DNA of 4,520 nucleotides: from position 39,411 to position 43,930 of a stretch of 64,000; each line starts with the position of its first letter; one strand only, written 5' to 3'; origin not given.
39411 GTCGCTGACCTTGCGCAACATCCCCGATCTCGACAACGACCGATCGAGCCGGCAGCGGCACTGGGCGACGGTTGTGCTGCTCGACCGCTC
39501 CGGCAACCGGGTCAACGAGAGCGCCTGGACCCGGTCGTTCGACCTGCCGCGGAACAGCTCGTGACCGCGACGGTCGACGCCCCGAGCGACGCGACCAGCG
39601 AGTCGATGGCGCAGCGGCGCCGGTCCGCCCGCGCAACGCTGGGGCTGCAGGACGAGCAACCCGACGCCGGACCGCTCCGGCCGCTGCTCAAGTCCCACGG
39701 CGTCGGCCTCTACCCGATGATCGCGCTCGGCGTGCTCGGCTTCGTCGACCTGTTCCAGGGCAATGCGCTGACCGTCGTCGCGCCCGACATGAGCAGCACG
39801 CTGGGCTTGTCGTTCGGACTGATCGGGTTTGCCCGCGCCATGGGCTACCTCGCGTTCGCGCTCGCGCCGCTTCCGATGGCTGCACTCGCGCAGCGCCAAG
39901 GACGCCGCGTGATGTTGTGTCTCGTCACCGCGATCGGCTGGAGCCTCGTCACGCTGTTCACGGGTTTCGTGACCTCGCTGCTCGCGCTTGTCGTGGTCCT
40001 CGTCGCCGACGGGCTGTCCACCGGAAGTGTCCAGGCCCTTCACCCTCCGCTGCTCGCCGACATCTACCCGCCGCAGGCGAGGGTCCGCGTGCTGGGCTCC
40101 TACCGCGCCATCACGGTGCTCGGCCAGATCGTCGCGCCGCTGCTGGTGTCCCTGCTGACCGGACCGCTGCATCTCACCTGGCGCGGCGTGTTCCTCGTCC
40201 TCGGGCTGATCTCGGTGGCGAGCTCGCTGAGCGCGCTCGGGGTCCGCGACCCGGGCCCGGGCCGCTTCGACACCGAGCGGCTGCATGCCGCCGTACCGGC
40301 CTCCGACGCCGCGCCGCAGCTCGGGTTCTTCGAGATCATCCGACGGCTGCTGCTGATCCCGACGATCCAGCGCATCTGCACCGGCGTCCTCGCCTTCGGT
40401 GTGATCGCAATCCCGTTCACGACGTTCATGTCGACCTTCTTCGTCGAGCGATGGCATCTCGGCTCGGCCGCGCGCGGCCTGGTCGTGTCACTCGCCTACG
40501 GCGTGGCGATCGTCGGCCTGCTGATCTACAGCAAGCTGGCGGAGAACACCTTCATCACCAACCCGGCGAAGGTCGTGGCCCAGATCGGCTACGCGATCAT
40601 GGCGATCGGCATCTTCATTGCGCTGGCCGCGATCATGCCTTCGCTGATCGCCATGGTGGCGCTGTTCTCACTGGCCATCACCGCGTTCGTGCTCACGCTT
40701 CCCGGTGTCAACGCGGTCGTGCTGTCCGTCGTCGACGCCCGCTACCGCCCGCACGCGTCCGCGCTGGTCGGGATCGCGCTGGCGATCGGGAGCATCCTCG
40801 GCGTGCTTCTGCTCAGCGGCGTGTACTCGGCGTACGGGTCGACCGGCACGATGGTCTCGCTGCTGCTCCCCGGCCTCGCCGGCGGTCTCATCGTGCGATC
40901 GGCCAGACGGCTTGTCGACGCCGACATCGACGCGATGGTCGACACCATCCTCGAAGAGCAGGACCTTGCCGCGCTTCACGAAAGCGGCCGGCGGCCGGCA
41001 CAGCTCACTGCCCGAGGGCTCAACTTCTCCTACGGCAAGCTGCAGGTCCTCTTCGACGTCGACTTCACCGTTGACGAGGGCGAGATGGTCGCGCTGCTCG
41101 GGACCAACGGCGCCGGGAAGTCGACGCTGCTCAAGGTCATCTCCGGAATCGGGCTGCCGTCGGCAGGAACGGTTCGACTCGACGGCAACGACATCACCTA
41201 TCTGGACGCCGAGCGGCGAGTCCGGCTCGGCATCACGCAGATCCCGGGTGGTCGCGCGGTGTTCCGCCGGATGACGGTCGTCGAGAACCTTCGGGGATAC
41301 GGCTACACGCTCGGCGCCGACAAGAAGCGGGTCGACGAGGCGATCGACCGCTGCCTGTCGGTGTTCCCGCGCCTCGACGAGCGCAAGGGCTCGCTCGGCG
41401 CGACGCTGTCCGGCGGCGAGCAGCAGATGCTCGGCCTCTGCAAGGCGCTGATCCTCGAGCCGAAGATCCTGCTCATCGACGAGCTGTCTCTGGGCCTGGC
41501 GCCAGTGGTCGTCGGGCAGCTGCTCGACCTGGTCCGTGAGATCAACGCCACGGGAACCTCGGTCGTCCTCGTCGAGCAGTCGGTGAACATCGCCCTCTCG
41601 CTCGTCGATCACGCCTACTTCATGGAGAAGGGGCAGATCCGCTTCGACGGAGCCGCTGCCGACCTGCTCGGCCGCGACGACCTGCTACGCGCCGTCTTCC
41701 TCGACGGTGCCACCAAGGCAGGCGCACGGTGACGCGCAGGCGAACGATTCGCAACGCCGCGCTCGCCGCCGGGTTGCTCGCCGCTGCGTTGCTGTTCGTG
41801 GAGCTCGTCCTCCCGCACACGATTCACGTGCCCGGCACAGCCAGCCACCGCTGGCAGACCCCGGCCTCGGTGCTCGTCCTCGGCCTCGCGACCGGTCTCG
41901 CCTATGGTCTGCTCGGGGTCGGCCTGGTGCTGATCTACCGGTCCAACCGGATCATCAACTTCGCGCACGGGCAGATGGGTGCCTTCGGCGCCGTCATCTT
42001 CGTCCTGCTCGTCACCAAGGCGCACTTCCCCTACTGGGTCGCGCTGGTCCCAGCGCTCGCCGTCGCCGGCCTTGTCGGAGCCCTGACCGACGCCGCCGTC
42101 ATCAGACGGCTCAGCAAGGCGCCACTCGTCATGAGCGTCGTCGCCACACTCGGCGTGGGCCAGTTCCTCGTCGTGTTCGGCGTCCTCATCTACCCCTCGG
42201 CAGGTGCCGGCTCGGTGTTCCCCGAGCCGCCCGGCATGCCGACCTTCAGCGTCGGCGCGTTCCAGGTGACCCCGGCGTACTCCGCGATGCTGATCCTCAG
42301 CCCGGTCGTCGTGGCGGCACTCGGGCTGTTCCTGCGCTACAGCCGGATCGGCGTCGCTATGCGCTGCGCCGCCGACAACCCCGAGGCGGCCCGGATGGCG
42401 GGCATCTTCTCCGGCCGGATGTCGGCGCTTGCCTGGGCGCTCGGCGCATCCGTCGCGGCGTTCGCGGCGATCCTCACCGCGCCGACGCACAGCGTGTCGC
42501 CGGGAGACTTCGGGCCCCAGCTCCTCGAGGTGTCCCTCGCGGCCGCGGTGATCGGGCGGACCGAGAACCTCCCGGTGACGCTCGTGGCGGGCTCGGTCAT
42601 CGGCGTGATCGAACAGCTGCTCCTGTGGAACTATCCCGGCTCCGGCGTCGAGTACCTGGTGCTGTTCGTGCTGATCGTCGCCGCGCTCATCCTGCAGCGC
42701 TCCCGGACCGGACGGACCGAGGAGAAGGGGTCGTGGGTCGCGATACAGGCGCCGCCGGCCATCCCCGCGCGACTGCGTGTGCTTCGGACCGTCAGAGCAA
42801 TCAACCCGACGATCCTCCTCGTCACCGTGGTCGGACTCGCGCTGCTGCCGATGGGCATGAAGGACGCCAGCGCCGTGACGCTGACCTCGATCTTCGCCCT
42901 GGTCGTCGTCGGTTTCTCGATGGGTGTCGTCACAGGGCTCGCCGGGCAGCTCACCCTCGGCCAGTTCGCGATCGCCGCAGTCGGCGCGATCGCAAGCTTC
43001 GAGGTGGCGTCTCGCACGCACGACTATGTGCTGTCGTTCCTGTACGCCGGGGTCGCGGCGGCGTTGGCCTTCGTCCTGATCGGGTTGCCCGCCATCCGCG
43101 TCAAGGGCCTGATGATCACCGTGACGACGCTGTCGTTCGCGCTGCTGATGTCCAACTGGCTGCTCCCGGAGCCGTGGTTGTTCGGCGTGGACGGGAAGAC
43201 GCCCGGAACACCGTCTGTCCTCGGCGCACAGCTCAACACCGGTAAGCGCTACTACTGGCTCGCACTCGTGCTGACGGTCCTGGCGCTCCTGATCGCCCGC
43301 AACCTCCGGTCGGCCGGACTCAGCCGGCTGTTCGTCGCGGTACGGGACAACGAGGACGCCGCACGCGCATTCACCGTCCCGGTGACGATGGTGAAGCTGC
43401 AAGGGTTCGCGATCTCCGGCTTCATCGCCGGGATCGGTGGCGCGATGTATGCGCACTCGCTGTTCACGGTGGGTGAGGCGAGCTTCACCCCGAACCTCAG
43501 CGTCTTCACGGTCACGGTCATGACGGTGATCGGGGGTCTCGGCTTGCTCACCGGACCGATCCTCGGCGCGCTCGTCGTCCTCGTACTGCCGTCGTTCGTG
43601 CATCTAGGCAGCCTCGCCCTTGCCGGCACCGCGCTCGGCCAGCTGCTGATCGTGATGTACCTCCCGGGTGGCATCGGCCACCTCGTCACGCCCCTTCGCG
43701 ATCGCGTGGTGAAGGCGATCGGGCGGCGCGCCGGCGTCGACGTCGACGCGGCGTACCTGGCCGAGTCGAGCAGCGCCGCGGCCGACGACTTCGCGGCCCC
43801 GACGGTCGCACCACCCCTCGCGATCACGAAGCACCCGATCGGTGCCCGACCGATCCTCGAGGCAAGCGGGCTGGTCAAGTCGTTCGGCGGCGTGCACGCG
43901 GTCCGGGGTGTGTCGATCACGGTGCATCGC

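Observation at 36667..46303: Eight translationally coupled genes form a non-canonical Liv-type uptake module with unknown envelope partners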

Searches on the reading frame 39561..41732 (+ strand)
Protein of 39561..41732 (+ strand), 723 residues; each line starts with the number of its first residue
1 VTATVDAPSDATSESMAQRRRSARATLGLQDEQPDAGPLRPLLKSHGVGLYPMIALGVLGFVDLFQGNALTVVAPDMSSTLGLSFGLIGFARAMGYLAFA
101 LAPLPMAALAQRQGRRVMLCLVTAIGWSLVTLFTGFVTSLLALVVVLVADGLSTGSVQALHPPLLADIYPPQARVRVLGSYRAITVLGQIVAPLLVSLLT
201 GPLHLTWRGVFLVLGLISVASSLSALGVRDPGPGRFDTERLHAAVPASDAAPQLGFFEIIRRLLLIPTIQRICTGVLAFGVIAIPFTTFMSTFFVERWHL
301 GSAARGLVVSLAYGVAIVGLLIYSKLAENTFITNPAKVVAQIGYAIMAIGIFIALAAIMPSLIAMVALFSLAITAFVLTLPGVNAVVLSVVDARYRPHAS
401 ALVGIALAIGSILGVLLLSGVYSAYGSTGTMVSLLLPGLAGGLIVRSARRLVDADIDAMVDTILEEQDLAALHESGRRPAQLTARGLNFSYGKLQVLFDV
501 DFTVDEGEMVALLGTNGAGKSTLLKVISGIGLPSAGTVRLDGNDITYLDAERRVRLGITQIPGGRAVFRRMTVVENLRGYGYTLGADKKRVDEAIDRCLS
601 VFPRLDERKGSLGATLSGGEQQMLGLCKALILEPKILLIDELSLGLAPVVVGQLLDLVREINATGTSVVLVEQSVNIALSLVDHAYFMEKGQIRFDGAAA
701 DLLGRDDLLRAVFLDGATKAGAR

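Call 4: search_protein_families(library=pfam, proteins=[window:39561-41732:+], max_evalue=0.01)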
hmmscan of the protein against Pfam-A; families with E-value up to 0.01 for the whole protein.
window:39561-41732:+ (723 aa): 4 families
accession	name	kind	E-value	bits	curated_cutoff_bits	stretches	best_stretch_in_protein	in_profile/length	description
PF07690.21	MFS_1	-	1.8e-34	119.6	33.4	2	58-414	3-346/347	Major Facilitator Superfamily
PF00005.33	ABC_tran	-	2.3e-29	103.2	25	1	498-641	2-134/137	ABC transporter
PF13304.12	AAA_21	-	8.2e-09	36.4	27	2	616-670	238-295/304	AAA domain, putative AbiEii toxin, Type IV TA system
PF13555.12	AAA_29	-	0.0017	18.5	27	1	501-525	16-40/61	P-loop containing region of AAA domain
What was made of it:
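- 39561..41732 (+): g4: a 723-aa fusion of a full MFS domain (about residues 45-430), a conserved acidic linker and a LivF-type ATPase (about 480-720). MFS_1 at 119.6 bits (cut-off 33.4) and ABC_tran 2e-29 (call 4).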

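Call 5: search_protein_families(library=ncbifam, proteins=[window:39561-41732:+], max_evalue=0.01)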
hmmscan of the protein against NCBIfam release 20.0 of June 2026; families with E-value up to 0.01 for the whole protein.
window:39561-41732:+ (723 aa): 192 families (the best 25 are shown)
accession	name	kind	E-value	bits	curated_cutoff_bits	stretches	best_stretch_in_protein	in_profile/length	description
NF008626.0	PRK11614.1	equivalog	2.3e-56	190.9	441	1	488-714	12-235/237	high-affinity branched-chain amino acid ABC transporter ATP-binding protein LivF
TIGR03410.1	urea_trans_UrtE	equivalog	1.2e-52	178.6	285.8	1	483-701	2-218/230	urea ABC transporter ATP-binding subunit UrtE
TIGR04406.1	LPS_export_lptB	equivalog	2.8e-42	144.7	240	1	482-714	2-233/239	LPS export ABC transporter ATP-binding protein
TIGR01188.1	drrA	subfamily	2.2e-34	119.2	312.45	1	491-702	3-211/302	daunorubicin resistance ABC transporter, ATP-binding protein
NF008144.0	PRK10895.1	equivalog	1.3e-32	113.2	381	1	480-714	2-235/241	LPS export ABC transporter ATP-binding protein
NF008338.0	PRK11124.1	equivalog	1.3e-32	113.2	369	1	484-699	5-225/242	arginine ABC transporter ATP-binding protein ArtP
TIGR00968.1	3a0106s01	subfamily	2.5e-32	112.3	342.75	1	489-702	8-218/237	sulfate ABC transporter ATP-binding protein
TIGR03265.1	PhnT2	equivalog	3.8e-32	111.9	457.7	1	482-700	5-220/353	putative 2-aminoethylphosphonate ABC transporter ATP-binding protein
TIGR03864.1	PQQ_ABC_ATP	hypoth_equivalog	6.3e-32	110.9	302.25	1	482-707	2-224/236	ABC transporter, ATP-binding subunit, PQQ-dependent alcohol dehydrogenase system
NF011967.0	PRK15439.1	equivalog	1.1e-31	109.9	586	1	479-712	9-236/510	autoinducer 2 ABC transporter ATP-binding protein LsrA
NF010171.0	PRK13652.1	equivalog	8.7e-30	103.8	476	1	484-715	6-238/277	cobalt transporter ATP-binding subunit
NF033858.1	ABC2_perm_RbbA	equivalog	9.4e-30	103.2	1050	1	485-705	5-227/909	ribosome-associated ATPase/putative transporter RbbA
TIGR03873.1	F420-0_ABC_ATP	hypoth_equivalog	1.4e-29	103.2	372.4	1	481-713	1-234/256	putative F420-0 ABC transporter ATP-binding protein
NF040840.2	tungstate_WtpC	equivalog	6.3e-29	101.3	440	1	497-703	16-219/347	tungstate ABC transporter ATP-binding protein WtpC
TIGR04521.1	ECF_ATPase_2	equivalog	7.4e-29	100.7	330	1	494-714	18-244/279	energy-coupling factor transporter ATPase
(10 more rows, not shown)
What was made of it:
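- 39561..41732 (+): LivF model 2e-56, below the equivalog cut-off (call 5).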

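Call 7: find_homologous_proteins(query=window:39561-41729:+, max_evalue=1e-10)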
Query window:39561-41729:+ (723 aa): 537 proteins with E <= 1e-10 among 8000 candidates; the best 120 are listed.
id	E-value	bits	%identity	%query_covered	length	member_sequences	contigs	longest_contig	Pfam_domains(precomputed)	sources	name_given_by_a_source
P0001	0.0e+0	1526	100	100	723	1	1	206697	PF00005.34,PF07690.22,PF13304.13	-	-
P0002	0.0e+0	1188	77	98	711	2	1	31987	PF00005.34,PF07690.22,PF13304.13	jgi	jgi:ABC-type branched-subunit amino acid transport system ATPase component/sugar phosphate permease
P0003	0.0e+0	1186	77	97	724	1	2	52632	PF00005.34,PF07690.22,PF13304.13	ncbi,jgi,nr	ncbi:MAG TPA: MFS transporter [Mycobacteriales bacterium]|jgi:ABC-type branched-subunit amino acid t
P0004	0.0e+0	1182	77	96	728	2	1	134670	PF00005.34,PF07690.22,PF13304.13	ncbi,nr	ncbi:MAG TPA: MFS transporter [Mycobacteriales bacterium]|nr:MFS transporter [Mycobacteriales bacter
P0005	0.0e+0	1177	76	99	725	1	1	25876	PF00005.34,PF07690.22,PF13304.13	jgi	jgi:ABC-type branched-subunit amino acid transport system ATPase component/MFS family permease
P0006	0.0e+0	1159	80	93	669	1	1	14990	PF00005.34,PF07690.22,PF13304.13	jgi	jgi:ABC-type branched-subunit amino acid transport system ATPase component/sugar phosphate permease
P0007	0.0e+0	1141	78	93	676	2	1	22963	PF00005.34,PF07690.22,PF13304.13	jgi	jgi:ABC-type branched-subunit amino acid transport system ATPase component/MFS family permease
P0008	0.0e+0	1032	69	96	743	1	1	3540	PF00005.34,PF07690.22,PF13304.13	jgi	jgi:ABC-type branched-subunit amino acid transport system ATPase component/sugar phosphate permease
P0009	0.0e+0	1013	67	96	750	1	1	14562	PF00005.34,PF07690.22,PF13304.13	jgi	jgi:ABC-type branched-subunit amino acid transport system ATPase component/sugar phosphate permease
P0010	1.8e-270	917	60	99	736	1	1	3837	PF00005.34,PF03137.27,PF07690.22,PF13304.13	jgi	jgi:ABC-type branched-subunit amino acid transport system ATPase component/sugar phosphate permease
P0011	3.7e-270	916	60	100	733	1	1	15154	PF00005.34,PF07690.22,PF13304.13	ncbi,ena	-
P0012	6.9e-270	915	62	99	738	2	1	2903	PF00005.34,PF03137.27,PF07690.22,PF13304.13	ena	-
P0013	2.3e-269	914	60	100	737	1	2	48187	PF00005.34,PF07690.22,PF13304.13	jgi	jgi:ABC-type branched-subunit amino acid transport system ATPase component/sugar phosphate permease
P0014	2.3e-269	914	60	100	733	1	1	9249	PF00005.34,PF07690.22,PF13304.13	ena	-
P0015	4.4e-269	913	62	96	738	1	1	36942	PF00005.34,PF07690.22,PF13304.13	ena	-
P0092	2.1e-255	868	57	100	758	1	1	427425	PF00005.34,PF07690.22,PF13304.13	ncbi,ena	-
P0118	1.8e-244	831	59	94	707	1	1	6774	PF00005.34,PF07690.22,PF13304.13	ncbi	ncbi:MAG: MFS transporter [Acidimicrobiales bacterium]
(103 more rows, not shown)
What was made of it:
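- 39561..41732 (+): At least 120 full-length fused homologues exist (call 7).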

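Call 9: find_encoding_contigs(protein=P0004, flank=10000, max_places=2)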
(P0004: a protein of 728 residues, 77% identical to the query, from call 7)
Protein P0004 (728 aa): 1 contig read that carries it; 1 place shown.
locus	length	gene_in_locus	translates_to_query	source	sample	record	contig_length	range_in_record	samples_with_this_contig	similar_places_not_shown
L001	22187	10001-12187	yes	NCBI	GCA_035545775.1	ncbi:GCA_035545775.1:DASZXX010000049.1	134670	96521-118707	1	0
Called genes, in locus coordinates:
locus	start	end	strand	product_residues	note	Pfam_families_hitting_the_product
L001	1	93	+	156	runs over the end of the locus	PF22381:Staph_reg_Sar_Rot (weak), PF01047:MarR, PF12802:MarR_2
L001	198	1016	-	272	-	PF13622:4HBT_3, PF20789:4HBT_3C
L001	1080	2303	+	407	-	PF00756:Esterase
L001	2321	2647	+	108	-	-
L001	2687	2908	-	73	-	-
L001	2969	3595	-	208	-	PF00578:AhpC-TSA, PF08534:Redoxin, PF10417:1-cysPrx_C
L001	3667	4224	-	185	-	PF01965:DJ-1_PfpI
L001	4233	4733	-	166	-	PF01814:Hemerythrin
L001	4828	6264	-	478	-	PF00501:AMP-binding, PF13193:AMP-binding_C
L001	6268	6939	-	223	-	PF00440:TetR_N, PF17932:TetR_C_24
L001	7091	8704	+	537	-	-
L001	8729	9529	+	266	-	PF00561:Abhydrolase_1, PF12146:Hydrolase_4, PF12697:Abhydrolase_6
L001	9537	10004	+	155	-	-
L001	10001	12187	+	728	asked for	PF07690:MFS_1, PF00005:ABC_tran, PF13304:AAA_21 (faint)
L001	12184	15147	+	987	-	PF02653:BPD_transp_2, PF00005:ABC_tran, PF13304:AAA_21 (faint), PF12399:BCA_ABC_TP_C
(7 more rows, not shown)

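Call 10: find_encoding_contigs(protein=P0092, flank=10000, max_places=2)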
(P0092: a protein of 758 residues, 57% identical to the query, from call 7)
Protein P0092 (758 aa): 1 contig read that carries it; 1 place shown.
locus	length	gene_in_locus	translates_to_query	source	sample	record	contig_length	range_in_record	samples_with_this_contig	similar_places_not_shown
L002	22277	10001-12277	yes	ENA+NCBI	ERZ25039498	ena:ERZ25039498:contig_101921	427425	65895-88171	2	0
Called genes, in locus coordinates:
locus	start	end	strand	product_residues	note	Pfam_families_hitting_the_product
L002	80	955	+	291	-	PF01232:Mannitol_dh, PF08125:Mannitol_dh_C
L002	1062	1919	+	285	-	PF12146:Hydrolase_4 (weak), PF00561:Abhydrolase_1, PF12697:Abhydrolase_6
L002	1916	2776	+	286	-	PF00561:Abhydrolase_1, PF12146:Hydrolase_4, PF12697:Abhydrolase_6, PF03096:Ndr (weak)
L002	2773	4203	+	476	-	PF01565:FAD_binding_4, PF02913:FAD-oxidase_C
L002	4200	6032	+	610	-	PF01590:GAF, PF13185:GAF_2, PF13492:GAF_3, PF17853:GGDEF_2 (weak), PF13556:HTH_30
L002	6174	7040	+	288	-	PF00561:Abhydrolase_1, PF12146:Hydrolase_4, PF12697:Abhydrolase_6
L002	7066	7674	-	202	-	PF00440:TetR_N, PF17932:TetR_C_24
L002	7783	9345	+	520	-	-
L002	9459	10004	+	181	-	-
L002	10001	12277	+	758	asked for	PF07690:MFS_1, PF00005:ABC_tran, PF13304:AAA_21 (faint)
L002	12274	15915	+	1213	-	-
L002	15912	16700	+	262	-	-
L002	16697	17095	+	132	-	-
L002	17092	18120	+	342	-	-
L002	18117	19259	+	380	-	PF02771:Acyl-CoA_dh_N, PF02770:Acyl-CoA_dh_M, PF00441:Acyl-CoA_dh_1, PF22924:ACOX_C_alpha1 (faint), PF08028:Acyl-CoA_dh_2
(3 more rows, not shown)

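Call 74: find_encoding_contigs(protein=P0001, flank=1000, max_places=2)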
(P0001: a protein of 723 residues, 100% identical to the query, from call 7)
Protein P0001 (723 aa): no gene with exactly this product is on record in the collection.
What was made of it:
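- Tried and rejected: Not on record (call 74).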

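Call 75: find_encoding_contigs(protein=P0118, flank=10000, max_places=1)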
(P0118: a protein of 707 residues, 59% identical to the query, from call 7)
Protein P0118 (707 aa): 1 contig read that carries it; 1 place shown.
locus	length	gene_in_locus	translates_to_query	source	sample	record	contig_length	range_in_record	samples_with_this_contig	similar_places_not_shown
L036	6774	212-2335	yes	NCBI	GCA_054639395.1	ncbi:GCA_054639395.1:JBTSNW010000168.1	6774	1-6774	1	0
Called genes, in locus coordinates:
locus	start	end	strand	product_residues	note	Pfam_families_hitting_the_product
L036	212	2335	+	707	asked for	PF07690:MFS_1, PF00005:ABC_tran, PF13304:AAA_21 (faint)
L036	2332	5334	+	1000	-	PF02653:BPD_transp_2, PF00005:ABC_tran, PF13304:AAA_21 (faint), PF12399:BCA_ABC_TP_C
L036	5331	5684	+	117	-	-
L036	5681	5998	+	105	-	-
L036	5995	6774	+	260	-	?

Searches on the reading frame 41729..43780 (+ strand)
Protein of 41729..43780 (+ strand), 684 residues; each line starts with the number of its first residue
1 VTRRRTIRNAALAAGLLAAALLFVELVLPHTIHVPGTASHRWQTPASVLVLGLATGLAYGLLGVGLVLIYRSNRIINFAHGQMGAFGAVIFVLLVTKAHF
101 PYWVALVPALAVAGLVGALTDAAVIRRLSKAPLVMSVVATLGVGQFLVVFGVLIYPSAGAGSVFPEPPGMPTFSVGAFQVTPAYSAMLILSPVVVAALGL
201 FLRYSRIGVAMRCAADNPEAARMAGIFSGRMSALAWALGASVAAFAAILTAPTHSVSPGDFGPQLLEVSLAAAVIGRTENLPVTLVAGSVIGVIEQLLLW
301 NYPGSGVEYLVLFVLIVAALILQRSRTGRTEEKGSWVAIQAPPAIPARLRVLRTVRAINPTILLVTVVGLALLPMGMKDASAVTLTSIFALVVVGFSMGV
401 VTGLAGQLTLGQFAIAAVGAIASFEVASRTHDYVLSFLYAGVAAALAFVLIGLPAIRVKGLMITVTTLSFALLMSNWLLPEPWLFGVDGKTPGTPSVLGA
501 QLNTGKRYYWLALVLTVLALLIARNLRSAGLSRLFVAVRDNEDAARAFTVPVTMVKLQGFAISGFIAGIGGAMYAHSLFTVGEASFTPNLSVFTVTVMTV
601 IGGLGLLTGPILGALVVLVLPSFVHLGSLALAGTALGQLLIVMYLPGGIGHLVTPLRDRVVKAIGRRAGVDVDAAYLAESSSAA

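Call 45: search_protein_families(library=ncbifam, proteins=[window:41729-43780:+], max_evalue=0.001)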
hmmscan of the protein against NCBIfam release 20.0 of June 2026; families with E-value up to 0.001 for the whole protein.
window:41729-43780:+ (684 aa): 8 families
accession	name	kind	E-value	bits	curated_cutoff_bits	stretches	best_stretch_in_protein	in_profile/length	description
TIGR03409.1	urea_trans_UrtB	equivalog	3.8e-26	92.4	250.3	2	49-321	4-279/291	urea ABC transporter permease subunit UrtB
TIGR03622.1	urea_t_UrtB_arc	equivalog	2.8e-20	72.8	374.25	1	54-323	8-269/284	urea ABC transporter, permease protein UrtB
TIGR03408.1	urea_trans_UrtC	equivalog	7.9e-19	68.5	296.2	1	443-650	99-311/313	urea ABC transporter permease subunit UrtC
NF008450.0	PRK11301.1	subfamily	9.5e-18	64.8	366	1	359-645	90-399/418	high-affinity branched-chain amino acid ABC transporter permease LivM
TIGR03727.1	urea_t_UrtC_arc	equivalog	1.3e-13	50.7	575.55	1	363-666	32-354/369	urea ABC transporter, permease protein UrtC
NF008011.0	PRK10740.1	equivalog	4.3e-12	46.3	379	1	51-329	14-302/308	high-affinity branched-chain amino acid ABC transporter permease LivH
NF008441.0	PRK11285.1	equivalog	0.00034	19.8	378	1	523-615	193-289/333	L-arabinose ABC transporter permease AraH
NF011961.0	PRK15432.1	equivalog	0.00073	18.9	388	0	55-294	45-266/344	autoinducer 2 ABC transporter permease LsrC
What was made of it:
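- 41729..44692 (+): g5: a 987-aa LivH::LivM::LivG triple fusion, supplying both permease domains and the first ATPase. UrtB/LivH-like and UrtC/LivM-like halves (call 45).
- On HAAT family ABC importer (TC 3.A.1.4): UrtB/LivH-like residues 49-329 and UrtC/LivM-like residues 359-666 (call 45).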
